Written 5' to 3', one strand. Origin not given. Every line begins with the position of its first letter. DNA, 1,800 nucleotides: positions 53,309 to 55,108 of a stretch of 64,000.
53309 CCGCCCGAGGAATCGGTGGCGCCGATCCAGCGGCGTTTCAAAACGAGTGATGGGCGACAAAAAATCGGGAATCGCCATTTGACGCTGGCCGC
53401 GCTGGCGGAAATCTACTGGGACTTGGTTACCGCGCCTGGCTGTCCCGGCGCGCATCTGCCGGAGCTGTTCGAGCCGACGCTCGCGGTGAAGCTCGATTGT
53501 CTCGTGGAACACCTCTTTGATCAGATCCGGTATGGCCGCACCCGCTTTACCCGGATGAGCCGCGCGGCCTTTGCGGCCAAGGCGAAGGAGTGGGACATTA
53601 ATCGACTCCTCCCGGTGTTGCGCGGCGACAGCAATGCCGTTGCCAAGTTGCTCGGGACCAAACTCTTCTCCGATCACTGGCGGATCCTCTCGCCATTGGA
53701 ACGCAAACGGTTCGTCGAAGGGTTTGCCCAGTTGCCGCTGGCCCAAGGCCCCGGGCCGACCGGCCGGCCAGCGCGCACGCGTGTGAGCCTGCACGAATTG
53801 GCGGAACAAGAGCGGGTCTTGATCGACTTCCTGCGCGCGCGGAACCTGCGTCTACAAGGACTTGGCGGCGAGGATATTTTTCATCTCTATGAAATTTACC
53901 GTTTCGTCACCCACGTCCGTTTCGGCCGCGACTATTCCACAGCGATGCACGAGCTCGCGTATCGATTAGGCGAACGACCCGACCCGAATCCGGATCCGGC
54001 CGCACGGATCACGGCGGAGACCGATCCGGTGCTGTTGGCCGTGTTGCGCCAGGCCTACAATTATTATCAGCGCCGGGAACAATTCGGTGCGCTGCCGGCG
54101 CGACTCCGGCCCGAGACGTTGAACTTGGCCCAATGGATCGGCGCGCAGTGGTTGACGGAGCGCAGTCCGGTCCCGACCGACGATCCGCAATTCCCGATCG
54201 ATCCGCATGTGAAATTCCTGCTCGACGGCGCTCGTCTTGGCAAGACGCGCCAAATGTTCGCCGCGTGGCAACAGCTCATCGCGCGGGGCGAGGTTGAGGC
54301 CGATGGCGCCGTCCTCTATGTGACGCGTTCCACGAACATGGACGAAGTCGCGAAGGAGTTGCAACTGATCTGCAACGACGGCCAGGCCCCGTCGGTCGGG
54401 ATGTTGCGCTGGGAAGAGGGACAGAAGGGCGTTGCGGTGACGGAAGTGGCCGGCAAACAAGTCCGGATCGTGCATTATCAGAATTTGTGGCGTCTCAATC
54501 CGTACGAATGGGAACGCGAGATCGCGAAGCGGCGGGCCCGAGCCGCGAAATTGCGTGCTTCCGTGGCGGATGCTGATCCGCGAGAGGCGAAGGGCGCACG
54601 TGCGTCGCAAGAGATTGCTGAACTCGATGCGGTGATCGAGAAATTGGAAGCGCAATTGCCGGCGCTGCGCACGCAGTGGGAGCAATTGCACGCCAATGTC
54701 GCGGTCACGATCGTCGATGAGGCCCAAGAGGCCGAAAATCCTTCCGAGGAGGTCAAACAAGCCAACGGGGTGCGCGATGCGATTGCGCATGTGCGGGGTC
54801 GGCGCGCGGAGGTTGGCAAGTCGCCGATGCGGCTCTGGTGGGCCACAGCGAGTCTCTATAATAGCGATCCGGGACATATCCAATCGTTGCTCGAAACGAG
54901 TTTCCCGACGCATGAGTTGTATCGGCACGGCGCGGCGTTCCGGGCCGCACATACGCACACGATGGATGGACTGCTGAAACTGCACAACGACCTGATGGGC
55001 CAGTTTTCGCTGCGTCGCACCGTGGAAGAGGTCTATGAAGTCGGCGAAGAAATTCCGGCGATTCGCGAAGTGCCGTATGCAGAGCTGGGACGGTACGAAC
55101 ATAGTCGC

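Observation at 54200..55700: Complete SNF2-family ATPase core embedded in the 3114-aa giant, with a variant motif II (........) and a coiled-coil insertion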

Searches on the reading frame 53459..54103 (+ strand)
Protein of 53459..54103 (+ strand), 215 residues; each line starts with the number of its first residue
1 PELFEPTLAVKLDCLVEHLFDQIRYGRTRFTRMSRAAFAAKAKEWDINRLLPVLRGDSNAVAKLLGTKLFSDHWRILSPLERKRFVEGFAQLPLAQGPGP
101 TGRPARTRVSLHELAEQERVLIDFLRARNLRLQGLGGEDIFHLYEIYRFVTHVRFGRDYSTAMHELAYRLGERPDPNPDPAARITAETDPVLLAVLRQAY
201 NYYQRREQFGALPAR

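Call 80: search_solved_structures(query=A4, max_evalue=1)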
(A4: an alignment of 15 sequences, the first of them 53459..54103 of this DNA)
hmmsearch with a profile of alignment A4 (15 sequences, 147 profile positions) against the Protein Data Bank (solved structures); distinct sequences matched with E-value up to 1: 8.
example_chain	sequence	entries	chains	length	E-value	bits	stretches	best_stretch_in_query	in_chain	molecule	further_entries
8upb_A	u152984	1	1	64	0.15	15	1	95-144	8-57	De novo designed IL-6 mimetic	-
6pwb_AG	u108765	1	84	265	0.37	13.7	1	52-97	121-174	Flagellin B1 (FlaB1)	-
3j7a_X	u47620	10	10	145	0.38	13.7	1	87-135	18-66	40S ribosomal protein uS19 | 40S ribosomal protein S19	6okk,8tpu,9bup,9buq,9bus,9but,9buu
9lrz_A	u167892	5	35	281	0.41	13.6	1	52-97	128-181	Flagellin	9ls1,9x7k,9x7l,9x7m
3jbn_X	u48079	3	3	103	0.59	13.1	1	91-135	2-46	40S ribosomal protein uS19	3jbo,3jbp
9lys_A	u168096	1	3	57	0.68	12.9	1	99-146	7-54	dAIT03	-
1aui_B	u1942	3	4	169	0.7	12.8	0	40-62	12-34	SERINE/THREONINE PHOSPHATASE 2B | CALCINEURIN B SUBUNIT ISOFORM 1 | SERINE/THREONINE PHOSPHATASE B2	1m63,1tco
1mf8_B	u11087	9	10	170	0.71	12.8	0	40-62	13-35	CALCINEURIN B SUBUNIT ISOFORM 1 | Calcineurin subunit B type 1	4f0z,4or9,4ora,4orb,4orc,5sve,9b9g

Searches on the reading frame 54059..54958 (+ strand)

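Call 7: search_protein_families(library=pfam, proteins=[window:54059-54958:+], max_evalue=10)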
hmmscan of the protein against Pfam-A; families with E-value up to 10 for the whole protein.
window:54059-54958:+ (300 aa): 7 families
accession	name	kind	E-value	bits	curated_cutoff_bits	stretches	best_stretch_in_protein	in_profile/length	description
PF14257.11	DUF4349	-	0.032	14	27.7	1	152-233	91-171/213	Domain of unknown function (DUF4349)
PF11887.13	Mce4_CUP1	-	0.04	14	32.6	1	177-223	54-99/222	Cholesterol uptake porter CUP1 of Mce4, putative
PF08286.16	Spc24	-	0.15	12.7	25.3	1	180-216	7-43/109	Spc24 subunit of Ndc80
PF11336.14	DUF3138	-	0.21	10.7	27.3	1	167-218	8-59/525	Protein of unknown function (DUF3138)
PF15784.10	GPS2_interact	-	0.47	11.4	27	1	184-234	34-86/92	G-protein pathway suppressor 2-interacting domain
PF16326.10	ABC_tran_CTD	-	1.8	9.3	32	2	151-210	13-67/69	ABC transporter C-terminal domain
PF20607.3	DUF6800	-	7.9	7.2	25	0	152-166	3-17/43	Family of unknown function (DUF6800)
